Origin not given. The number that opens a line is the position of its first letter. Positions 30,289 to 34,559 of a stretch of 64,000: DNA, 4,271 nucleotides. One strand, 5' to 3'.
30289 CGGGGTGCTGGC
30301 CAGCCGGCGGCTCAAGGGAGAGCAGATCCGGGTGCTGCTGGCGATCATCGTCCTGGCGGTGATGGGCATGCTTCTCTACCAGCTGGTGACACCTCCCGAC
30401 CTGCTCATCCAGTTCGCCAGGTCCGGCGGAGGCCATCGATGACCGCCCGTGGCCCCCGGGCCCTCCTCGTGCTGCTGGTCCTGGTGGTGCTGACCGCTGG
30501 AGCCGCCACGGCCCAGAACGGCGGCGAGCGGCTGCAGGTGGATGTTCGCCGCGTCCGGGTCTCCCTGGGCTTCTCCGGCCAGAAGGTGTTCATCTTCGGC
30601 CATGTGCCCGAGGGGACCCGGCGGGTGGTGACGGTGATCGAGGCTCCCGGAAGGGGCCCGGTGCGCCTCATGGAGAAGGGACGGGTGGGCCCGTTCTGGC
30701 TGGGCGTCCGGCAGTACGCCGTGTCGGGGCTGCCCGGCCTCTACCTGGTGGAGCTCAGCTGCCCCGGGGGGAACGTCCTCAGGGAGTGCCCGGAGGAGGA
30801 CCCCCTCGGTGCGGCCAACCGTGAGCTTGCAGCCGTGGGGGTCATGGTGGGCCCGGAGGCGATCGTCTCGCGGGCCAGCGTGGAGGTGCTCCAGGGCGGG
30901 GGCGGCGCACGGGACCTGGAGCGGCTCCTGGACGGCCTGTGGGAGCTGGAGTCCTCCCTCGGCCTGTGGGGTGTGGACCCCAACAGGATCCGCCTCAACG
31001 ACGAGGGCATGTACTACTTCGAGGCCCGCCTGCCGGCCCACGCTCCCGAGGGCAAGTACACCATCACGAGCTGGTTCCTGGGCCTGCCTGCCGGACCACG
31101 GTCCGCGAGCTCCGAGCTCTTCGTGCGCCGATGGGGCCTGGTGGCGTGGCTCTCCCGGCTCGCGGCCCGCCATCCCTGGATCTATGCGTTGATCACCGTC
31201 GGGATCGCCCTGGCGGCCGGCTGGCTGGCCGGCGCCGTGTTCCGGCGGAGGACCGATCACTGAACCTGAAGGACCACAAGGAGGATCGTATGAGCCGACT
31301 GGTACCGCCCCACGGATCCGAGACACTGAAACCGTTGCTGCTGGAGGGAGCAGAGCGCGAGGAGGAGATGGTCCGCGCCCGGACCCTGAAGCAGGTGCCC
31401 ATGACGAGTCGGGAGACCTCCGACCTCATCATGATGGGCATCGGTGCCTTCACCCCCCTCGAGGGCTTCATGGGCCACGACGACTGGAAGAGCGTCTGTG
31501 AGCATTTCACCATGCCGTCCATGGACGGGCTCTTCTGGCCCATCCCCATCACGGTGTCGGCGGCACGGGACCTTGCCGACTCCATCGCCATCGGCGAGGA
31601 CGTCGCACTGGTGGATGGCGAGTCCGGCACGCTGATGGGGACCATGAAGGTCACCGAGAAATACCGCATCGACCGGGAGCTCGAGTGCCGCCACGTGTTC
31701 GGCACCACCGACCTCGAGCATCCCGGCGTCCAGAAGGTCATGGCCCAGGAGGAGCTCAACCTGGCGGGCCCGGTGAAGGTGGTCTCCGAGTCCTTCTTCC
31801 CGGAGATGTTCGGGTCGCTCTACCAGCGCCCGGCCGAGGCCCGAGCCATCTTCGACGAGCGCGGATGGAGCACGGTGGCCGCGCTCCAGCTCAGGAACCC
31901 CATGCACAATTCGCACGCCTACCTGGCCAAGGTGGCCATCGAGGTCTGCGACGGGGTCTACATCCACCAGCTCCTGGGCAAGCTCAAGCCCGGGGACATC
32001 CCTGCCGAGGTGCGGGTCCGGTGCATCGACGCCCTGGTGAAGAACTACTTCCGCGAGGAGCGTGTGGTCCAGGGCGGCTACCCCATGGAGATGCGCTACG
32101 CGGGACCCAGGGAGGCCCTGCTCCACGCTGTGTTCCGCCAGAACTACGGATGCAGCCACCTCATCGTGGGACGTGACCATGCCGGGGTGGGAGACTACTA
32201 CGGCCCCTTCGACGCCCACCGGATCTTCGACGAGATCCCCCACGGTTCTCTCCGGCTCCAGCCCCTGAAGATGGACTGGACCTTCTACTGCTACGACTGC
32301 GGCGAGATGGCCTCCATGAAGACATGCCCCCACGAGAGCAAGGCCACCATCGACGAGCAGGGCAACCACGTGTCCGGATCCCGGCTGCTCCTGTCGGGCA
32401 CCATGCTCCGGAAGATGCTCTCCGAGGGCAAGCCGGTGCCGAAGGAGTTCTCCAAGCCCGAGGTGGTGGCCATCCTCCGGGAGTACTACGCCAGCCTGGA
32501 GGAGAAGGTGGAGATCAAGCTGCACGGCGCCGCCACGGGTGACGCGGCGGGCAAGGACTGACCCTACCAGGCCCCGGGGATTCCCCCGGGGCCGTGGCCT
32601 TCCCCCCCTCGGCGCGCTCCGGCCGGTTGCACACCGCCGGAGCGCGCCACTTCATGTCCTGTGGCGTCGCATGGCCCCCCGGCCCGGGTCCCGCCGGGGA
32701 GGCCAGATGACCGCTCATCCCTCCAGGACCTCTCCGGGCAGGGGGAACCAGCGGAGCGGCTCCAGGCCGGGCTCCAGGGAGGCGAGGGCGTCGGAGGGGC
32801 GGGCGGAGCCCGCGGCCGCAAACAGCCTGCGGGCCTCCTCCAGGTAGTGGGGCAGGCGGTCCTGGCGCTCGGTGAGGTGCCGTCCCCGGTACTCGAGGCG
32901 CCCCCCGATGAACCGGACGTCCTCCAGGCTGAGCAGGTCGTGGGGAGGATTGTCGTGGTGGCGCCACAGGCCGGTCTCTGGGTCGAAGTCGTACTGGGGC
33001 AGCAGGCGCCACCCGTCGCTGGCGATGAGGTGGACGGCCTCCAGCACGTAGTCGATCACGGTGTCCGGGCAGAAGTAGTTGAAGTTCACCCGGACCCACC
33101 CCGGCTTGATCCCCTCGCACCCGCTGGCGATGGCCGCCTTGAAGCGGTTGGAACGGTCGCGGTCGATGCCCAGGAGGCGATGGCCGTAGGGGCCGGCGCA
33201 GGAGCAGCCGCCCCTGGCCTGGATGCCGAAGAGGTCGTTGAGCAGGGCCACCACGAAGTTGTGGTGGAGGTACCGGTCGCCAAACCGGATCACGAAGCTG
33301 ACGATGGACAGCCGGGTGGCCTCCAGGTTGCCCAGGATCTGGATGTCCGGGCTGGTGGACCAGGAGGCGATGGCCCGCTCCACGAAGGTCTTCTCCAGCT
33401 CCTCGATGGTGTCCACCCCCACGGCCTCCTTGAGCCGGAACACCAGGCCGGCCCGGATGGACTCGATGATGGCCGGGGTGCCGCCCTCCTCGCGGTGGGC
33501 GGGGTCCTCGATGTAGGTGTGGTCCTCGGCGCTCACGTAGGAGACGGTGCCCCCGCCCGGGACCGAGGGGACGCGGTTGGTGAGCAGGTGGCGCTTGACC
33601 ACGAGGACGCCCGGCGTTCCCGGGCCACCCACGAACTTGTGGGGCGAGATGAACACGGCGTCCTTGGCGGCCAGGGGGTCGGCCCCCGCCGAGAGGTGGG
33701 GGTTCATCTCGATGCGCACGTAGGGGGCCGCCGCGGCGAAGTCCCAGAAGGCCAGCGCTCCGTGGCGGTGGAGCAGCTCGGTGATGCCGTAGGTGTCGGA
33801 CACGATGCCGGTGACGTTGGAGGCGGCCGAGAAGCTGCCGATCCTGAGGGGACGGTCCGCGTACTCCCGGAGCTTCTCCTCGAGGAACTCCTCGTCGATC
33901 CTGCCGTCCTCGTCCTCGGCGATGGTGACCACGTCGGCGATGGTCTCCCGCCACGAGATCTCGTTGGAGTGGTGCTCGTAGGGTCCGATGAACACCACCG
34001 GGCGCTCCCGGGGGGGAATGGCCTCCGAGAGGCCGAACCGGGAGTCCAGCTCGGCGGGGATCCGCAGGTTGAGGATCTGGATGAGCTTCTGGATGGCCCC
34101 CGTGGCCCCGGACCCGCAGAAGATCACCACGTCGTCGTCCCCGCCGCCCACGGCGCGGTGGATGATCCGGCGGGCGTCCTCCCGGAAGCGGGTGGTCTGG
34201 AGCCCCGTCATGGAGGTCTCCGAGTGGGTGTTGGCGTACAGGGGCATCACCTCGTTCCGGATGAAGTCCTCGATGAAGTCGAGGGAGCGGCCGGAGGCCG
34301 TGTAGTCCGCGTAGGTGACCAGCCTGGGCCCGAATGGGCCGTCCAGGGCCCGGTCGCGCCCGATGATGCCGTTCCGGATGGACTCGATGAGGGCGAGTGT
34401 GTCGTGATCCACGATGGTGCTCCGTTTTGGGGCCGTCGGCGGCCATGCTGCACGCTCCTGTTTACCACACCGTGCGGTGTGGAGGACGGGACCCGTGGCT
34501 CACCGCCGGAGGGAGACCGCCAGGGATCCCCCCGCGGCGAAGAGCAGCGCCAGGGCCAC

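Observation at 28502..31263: Multihaem cytochrome c covalently fused to a TauE/SafE (TSUP) anion permease, plus a TIGR02186-like partner, wedged between qmoC and sat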

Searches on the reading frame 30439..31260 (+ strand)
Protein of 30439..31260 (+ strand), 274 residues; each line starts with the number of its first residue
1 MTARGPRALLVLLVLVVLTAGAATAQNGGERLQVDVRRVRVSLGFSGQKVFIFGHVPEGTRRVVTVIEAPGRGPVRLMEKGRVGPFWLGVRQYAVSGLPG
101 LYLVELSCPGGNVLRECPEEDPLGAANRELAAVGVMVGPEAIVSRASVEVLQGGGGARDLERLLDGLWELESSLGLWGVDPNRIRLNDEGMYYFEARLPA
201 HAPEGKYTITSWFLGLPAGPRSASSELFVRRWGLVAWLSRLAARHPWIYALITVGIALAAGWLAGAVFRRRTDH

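Call 5: search_protein_families(library=ncbifam, proteins=[window:30439-31260:+], max_evalue=0.01)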
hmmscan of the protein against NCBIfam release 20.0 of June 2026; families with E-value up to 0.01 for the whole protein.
window:30439-31260:+ (274 aa): 1 family
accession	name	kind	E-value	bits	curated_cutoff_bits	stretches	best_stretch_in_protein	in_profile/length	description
TIGR02186.1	alph_Pro_TM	hypoth_equivalog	1.7e-11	43.8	255.25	1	165-270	155-260/261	TIGR02186 family protein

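Call 6: search_protein_families(library=pfam, proteins=[window:30439-31260:+], max_evalue=0.01)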
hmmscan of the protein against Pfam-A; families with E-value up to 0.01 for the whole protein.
window:30439-31260:+ (274 aa): 1 family
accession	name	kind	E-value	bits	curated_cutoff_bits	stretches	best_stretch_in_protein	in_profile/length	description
PF09608.15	Alph_Pro_TM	-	1.4e-35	123.5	24.5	1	36-270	8-227/227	Putative transmembrane protein (Alph_Pro_TM)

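Call 51: find_homologous_proteins(query=window:30439-31260:+, max_evalue=0.001)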
Query window:30439-31260:+ (274 aa): 65 proteins with E <= 0.001 among 8000 candidates.
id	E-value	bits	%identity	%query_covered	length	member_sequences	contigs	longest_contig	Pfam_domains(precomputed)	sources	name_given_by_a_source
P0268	1.2e-176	604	100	100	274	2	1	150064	PF09608.16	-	-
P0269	2.5e-148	511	89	91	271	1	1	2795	PF09608.16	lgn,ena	-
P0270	1.1e-145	503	85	97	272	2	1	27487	PF09608.16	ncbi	-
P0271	3.6e-105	370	68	92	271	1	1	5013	PF09608.16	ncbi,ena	-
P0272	3.0e-99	350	64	91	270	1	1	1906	PF09608.16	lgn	-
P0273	5.8e-99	349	64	91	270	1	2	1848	PF09608.16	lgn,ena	-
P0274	2.8e-93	331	59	93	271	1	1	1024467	PF09608.16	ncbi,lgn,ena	-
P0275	4.3e-93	330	60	98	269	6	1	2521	PF09608.16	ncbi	-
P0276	1.5e-91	325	59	95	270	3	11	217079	PF09608.16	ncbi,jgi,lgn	-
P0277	1.3e-90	322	62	92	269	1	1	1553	PF09608.16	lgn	-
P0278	4.6e-89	317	56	97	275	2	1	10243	PF09608.16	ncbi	-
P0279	1.8e-88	315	56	100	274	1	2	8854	PF09608.16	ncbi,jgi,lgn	-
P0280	1.6e-87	312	56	96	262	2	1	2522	PF09608.16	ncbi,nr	ncbi:MAG TPA: hypothetical protein ENK19_03395 [Acidobacteria bacterium]|nr:hypothetical protein [Ac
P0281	4.9e-87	310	59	91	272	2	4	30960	PF09608.16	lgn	-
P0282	6.7e-87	310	58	91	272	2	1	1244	PF09608.16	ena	-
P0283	1.1e-86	309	56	95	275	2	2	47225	PF09608.16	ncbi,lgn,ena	-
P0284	8.2e-86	306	61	89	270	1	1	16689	PF09608.16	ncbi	-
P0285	2.1e-85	305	61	89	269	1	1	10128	PF09608.16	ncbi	-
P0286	3.6e-85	304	60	92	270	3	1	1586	PF09608.16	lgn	-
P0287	2.4e-82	295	57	89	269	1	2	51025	PF09608.16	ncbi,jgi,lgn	-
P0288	3.4e-82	294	58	92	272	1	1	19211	PF09608.16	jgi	-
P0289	1.4e-79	286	56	92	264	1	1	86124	PF09608.16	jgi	-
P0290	3.2e-79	284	56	91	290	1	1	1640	PF09608.16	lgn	-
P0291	5.7e-79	284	55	92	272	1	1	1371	PF09608.16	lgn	-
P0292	4.8e-75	271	50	96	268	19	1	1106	PF09608.16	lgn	-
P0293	7.5e-71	257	52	95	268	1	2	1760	PF09608.16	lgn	-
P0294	1.2e-68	250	48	98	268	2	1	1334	PF09608.16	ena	-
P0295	6.1e-68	247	50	88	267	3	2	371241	PF09608.16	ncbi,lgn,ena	-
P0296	2.0e-66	242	50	88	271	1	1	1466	PF09608.16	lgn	-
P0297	7.7e-66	241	49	89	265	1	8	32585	PF09608.16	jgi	jgi:hypothetical protein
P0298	1.2e-65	240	47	96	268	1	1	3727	PF09608.16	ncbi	-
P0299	1.9e-65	239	46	92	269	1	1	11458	PF09608.16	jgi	jgi:hypothetical protein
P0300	3.6e-65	238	49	88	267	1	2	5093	PF09608.16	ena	-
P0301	4.3e-65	238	48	96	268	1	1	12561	PF09608.16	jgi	jgi:Putative transmembrane protein (Alph_Pro_TM)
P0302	4.7e-65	238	47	92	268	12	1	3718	PF09608.16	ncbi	-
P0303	5.7e-65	238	47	92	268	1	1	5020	PF09608.16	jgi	jgi:hypothetical protein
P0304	1.1e-64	237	47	94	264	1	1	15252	PF09608.16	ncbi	-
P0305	1.6e-64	236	48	88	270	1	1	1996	PF09608.16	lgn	-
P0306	2.3e-64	236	47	97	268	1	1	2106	PF09608.16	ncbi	ncbi:MAG: TIGR02186 family protein [Acidobacteriota bacterium]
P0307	3.3e-64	235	47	92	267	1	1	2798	PF09608.16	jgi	jgi:hypothetical protein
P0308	3.7e-64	235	48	88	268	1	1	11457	PF09608.16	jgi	jgi:hypothetical protein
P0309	5.5e-63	231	48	88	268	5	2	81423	PF09608.16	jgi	jgi:hypothetical protein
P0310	1.1e-62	230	47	97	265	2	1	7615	PF09608.16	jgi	jgi:hypothetical protein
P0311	1.6e-62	230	48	88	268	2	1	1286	PF09608.16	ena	-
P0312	6.1e-62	228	45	99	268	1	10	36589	PF09608.16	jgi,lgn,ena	jgi:hypothetical protein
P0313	1.1e-61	227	46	96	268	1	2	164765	PF09608.16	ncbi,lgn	-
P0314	2.6e-61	226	46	92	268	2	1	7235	PF09608.16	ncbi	-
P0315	2.9e-61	226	47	88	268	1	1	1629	PF09608.16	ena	-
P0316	3.2e-61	225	48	96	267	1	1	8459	PF09608.16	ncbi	-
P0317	6.9e-61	224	50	87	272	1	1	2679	PF09608.16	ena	-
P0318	8.7e-61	224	44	96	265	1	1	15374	PF09608.16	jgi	jgi:putative transmembrane protein Alph_Pro_TM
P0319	1.7e-60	223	45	96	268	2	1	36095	PF09608.16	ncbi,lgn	-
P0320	4.4e-60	222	46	96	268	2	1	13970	PF09608.16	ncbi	ncbi:MAG: TIGR02186 family protein [Candidatus Methylomirabilales bacterium]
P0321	1.7e-59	220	42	96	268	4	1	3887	PF09608.16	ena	-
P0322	3.1e-59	219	45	96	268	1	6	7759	PF09608.16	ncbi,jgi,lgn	jgi:putative transmembrane protein Alph_Pro_TM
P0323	6.7e-59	218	46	87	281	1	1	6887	PF09608.16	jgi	jgi:Putative transmembrane protein (Alph_Pro_TM)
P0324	2.5e-58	216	45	88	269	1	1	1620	PF09608.16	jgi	jgi:hypothetical protein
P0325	9.7e-58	214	47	97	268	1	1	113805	PF09608.16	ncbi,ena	-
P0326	1.2e-57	214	47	88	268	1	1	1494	PF09608.16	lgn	-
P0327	2.2e-57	213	44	95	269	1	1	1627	PF09608.16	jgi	jgi:hypothetical protein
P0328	6.2e-57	211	45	88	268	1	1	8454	PF09608.16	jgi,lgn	-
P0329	3.6e-48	183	46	76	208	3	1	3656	PF09608.16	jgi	jgi:hypothetical protein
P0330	1.4e-43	168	43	76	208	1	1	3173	PF09608.16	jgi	jgi:hypothetical protein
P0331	1.6e-12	66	28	85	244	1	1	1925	PF09608.16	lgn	-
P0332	3.0e-11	61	28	85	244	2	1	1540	PF09608.16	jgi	-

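Call 58: predict_structure(alignment_id=A4)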
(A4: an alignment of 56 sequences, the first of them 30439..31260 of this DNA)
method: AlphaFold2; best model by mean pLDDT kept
length: 274 residues; sequences in the alignment: 56
mean_pLDDT: 91.9   pTM: 0.82
mean pLDDT of the five models: 91.9, 90.9, 90.9, 90.6, 88.9
residues with pLDDT >= 90: 215; 70-90: 42; 50-70: 16; < 50: 1
segments of 3 or more residues with pLDDT < 50: none
pLDDT, mean of each block of 10 residues (from residue 1): 72 89 65 87 78 97 98 94 92 97 96 92 98 98 97 93 96 97 96 96 95 97 96 86 95 97 95 76
secondary structure, 60 per line:
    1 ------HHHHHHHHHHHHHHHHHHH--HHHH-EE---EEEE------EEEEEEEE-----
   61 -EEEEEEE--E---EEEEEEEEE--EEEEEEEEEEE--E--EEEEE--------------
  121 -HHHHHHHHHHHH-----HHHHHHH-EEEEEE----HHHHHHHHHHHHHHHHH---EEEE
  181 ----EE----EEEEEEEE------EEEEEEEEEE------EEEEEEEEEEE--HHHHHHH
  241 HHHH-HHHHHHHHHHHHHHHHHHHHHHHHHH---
elements in order: H7-25 H28-31 E38-41 E48-55 E62-68 E75-83 E86-96 E102-106 H122-133 H139-145 E147-152 H157-173 E177-180 E191-198 E205-214 E221-231 H234-244 H246-271

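Call 62: fold_search(model_id=the predicted structure, library=pdb)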
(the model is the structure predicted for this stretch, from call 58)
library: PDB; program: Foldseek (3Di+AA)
matches with E <= 10: 1770; with E <= 0.001: 0
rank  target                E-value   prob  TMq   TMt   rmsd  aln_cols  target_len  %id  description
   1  4ll1_C                2.3e-03  0.98  0.26  0.25  16.1       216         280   12  The structure of the TRX and TXNIP complex (released 2014-02-05)
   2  4gei                  3.1e-03  0.98  0.27  0.46  15.7       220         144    9  N-terminal domain of VDUP-1 (released 2013-02-27)
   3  4gej_H                4.1e-03  0.99  0.28  0.49  15.2       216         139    7  N-terminal domain of VDUP-1 (released 2013-02-27)
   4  1bqh_H                5.2e-03  0.98  0.25  0.46  13.6       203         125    9  MURINE CD8AA ECTODOMAIN FRAGMENT IN COMPLEX WITH H-2KB/VSV8 (released 1998-08-19)
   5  8jxr_B                6.6e-03  0.96  0.24  0.45  13.4       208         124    8  Structure of nanobody-bound DRD1_LSD complex (released 2024-09-04)
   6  8weo_C                6.6e-03  0.92  0.24  0.42  14.1       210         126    8  Bacteroides fragilis toxin in complex with neutralization nanobody (released 2024-09-25)
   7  4w2p_B                6.6e-03  0.91  0.23  0.42  13.3       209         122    8  Anti-Marburgvirus Nucleoprotein Single Domain Antibody C (released 2017-10-11)
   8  4r7x_A                7.0e-03  0.87  0.24  0.40  15.5       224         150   12  Crystal structure of N-lobe of human ARRDC3(1-180) (released 2014-10-01)
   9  9hlj_E                7.8e-03  0.97  0.23  0.25  15.6       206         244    8  Crystal structure of GV37-TCR in complex with HLA-C*12:02 with KAYNVTQAF (KF9), a 9-mer epitope from SARS-CoV-2 Nucleo (released 2025-08-06)
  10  4gfx                  8.8e-03  0.97  0.29  0.47  15.4       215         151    9  Crystal structure of the N-terminal domain of TXNIP (released 2014-02-05)
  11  9d7h_H                8.8e-03  0.87  0.22  0.34  13.9       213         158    8  Cryo-EM structure of BG505 DS-SOSIP.664 with 1 CH103 KN Fab bound (released 2025-06-04)
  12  6u3n_E                9.3e-03  0.97  0.23  0.26  15.3       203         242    7  LS2.8/3.15 - DQ2-P.fluor-alpha1a complex (released 2019-12-18)
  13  8i5d_B                9.3e-03  0.96  0.23  0.26  14.2       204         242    6  Crystal structure of a TCR in complex with HLA-A*11:01 bound to KRAS peptide (VVGAVGVGK) (released 2023-08-23)
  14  4lde_B                9.9e-03  0.93  0.24  0.45  13.2       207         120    8  Structure of beta2 adrenoceptor bound to BI167107 and an engineered nanobody (released 2013-09-25)
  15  4r7x_B                9.9e-03  0.91  0.25  0.42  14.8       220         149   12  Crystal structure of N-lobe of human ARRDC3(1-180) (released 2014-10-01)
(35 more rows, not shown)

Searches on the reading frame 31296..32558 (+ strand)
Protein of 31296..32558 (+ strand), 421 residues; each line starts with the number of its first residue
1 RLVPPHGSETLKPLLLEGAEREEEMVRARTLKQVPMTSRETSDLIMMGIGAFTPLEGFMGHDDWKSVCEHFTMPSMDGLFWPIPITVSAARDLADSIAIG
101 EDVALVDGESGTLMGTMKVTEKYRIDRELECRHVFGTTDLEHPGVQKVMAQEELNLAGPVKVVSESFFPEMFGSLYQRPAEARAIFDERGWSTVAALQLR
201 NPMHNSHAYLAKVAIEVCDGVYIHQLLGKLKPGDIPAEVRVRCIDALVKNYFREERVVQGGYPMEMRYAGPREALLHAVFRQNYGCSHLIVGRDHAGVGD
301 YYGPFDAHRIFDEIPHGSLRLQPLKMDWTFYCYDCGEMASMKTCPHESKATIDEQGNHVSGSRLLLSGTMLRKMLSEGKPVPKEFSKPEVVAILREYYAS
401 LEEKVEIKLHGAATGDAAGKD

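Call 5: search_protein_families(library=ncbifam, proteins=[window:31296-32558:+], max_evalue=0.01)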
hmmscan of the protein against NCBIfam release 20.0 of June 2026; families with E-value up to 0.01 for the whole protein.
window:31296-32558:+ (421 aa): 3 families
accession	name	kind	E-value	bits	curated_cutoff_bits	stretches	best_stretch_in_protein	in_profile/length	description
NF003166.0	PRK04149.1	subfamily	2.4e-146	487.1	387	1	3-405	5-389/393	sulfate adenylyltransferase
TIGR00339.1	sopT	equivalog_domain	1.3e-108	363.2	322.95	1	5-396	1-383/383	sulfate adenylyltransferase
NF004040.0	PRK05537.1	equivalog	4.8e-77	259.7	669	1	10-399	12-390/572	bifunctional sulfate adenylyltransferase/adenylylsulfate kinase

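Call 6: search_protein_families(library=pfam, proteins=[window:31296-32558:+], max_evalue=0.01)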
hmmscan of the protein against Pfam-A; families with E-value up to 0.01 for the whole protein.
window:31296-32558:+ (421 aa): 2 families
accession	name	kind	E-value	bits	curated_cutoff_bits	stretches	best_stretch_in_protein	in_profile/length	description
PF01747.23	ATP-sulfurylase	-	7.5e-84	280.8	24.3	1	175-397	3-212/212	ATP-sulfurylase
PF14306.12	PUA_2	-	3.4e-49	166.9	27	1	4-164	2-158/159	PUA-like domain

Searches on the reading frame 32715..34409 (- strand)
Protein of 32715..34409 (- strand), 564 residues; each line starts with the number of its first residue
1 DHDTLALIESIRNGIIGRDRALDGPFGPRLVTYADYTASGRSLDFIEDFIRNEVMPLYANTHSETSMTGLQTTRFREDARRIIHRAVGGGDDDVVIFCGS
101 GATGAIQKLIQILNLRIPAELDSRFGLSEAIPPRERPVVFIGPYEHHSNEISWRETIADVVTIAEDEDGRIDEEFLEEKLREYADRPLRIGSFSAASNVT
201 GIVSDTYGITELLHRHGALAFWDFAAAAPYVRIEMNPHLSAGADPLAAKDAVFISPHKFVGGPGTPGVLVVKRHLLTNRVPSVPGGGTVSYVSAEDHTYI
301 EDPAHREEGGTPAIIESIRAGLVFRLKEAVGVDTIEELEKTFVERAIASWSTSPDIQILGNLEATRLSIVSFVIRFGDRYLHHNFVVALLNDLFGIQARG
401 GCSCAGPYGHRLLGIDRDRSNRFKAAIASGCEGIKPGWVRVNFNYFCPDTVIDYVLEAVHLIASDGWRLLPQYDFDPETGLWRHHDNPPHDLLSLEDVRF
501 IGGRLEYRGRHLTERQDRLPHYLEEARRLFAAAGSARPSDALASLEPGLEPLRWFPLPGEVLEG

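Call 37: search_protein_families(library=pfam, proteins=[window:32715-34409:-], max_evalue=0.0001)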
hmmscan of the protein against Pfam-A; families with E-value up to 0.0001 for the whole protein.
window:32715-34409:- (564 aa): 1 family
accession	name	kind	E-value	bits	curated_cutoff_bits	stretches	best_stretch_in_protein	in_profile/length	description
PF00266.25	Aminotran_5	-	4.9e-39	134.8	21.5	1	33-411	2-348/371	Aminotransferase class-V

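Call 81: search_protein_families(library=ncbifam, proteins=[window:32715-34409:-], max_evalue=0.001)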
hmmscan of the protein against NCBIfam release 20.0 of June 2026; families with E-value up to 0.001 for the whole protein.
window:32715-34409:- (564 aa): 11 families
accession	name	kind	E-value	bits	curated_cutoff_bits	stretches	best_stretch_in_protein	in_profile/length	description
TIGR01979.1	sufS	subfamily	1.1e-34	120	475.1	1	35-410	23-367/403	SufS family cysteine desulfurase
NF041166.1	f2_encap_cargo1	exception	3.7e-20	72.6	800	1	139-411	338-593/623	family 2A encapsulin nanocompartment cargo protein cysteine desulfurase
NF006791.0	PRK09295.1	equivalog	9.2e-20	71.1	661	1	139-407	116-367/406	cysteine desulfurase SufS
TIGR01977.1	am_tr_V_EF2568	hypoth_equivalog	5.3e-14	52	377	1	159-415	113-347/376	cysteine desulfurase family protein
TIGR03392.1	FeS_syn_CsdA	equivalog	8.4e-13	48.2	493.6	1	139-410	109-361/398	cysteine desulfurase CsdA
NF008126.0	PRK10874.1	equivalog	1.1e-12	47.8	607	1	139-409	112-363/401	cysteine desulfurase CsdA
TIGR01976.1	am_tr_V_VC1184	hypoth_equivalog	2e-09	37.2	352.35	1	139-374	109-339/401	cysteine desulfurase-like protein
NF040779.1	Sec_lyase_SclA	exception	3.2e-09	36.2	525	1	160-424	113-356/378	selenocysteine lyase SclA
TIGR03235.1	DNA_S_dndA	equivalog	3.2e-07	30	480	1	33-287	1-230/353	cysteine desulfurase DndA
NF002748.0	PRK02769.1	equivalog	5.8e-05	21.9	305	1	163-298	137-267/382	histidine decarboxylase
NF010611.0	PRK14012.1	equivalog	0.00012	21.1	548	0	159-287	122-236/406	IscS subfamily cysteine desulfurase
